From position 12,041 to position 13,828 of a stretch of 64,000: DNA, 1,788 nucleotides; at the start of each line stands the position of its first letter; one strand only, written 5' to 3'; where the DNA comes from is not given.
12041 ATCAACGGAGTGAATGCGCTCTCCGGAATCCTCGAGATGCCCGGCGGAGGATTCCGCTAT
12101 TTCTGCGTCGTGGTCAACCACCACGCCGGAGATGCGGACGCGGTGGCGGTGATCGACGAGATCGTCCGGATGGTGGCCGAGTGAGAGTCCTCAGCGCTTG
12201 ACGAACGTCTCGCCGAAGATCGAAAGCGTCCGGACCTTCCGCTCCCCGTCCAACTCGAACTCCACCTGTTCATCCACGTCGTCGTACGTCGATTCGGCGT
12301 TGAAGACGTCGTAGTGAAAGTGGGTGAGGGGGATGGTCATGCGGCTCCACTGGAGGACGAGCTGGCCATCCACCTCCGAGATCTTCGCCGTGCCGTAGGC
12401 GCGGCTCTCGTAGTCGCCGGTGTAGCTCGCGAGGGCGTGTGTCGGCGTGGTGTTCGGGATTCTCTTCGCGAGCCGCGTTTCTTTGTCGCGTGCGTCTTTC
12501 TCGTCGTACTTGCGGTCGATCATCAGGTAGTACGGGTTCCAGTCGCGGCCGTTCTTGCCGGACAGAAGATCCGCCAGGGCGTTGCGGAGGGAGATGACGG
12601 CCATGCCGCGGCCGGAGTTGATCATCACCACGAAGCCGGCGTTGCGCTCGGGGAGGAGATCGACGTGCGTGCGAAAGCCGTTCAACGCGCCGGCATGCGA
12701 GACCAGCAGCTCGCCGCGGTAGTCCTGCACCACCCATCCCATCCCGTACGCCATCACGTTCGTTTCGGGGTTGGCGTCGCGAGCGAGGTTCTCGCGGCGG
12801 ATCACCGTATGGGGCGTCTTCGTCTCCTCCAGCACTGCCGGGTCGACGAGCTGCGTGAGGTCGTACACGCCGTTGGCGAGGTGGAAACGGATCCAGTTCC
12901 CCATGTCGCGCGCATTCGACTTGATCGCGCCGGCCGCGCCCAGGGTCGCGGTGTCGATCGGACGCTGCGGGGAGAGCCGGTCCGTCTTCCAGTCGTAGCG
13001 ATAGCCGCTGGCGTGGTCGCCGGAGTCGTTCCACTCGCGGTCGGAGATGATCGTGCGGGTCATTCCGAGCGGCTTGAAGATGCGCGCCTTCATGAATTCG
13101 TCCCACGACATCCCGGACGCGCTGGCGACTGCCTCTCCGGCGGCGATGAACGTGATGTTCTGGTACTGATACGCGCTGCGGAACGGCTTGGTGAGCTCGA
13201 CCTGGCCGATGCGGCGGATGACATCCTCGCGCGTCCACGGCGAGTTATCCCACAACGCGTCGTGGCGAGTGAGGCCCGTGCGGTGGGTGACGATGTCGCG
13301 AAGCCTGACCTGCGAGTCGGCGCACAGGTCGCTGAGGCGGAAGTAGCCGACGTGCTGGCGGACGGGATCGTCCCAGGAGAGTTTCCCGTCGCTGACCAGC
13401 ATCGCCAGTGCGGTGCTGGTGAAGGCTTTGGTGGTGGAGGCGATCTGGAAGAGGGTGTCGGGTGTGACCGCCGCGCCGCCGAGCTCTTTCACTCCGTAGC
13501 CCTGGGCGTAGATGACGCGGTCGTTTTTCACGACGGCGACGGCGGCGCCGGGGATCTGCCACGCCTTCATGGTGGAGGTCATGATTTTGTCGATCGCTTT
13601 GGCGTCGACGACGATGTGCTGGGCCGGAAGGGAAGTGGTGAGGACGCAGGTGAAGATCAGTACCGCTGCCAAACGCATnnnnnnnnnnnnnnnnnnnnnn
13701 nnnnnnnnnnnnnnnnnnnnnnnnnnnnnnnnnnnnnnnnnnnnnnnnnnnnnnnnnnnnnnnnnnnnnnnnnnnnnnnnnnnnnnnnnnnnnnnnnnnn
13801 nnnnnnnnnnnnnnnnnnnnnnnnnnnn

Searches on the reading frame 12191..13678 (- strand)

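Call 35: search_protein_families(library=pfam, proteins=[window:12191-13678:-], max_evalue=0.001)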
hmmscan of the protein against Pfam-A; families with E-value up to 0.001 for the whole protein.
window:12191-13678:- (495 aa): 2 families
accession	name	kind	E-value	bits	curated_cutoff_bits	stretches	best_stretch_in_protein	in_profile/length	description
PF00144.29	Beta-lactamase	-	1.8e-66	225.1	27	1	30-358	2-313/329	Beta-lactamase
PF11954.13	DUF3471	-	2.9e-16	60.2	29.3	1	406-488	2-89/103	Domain of unknown function (DUF3471)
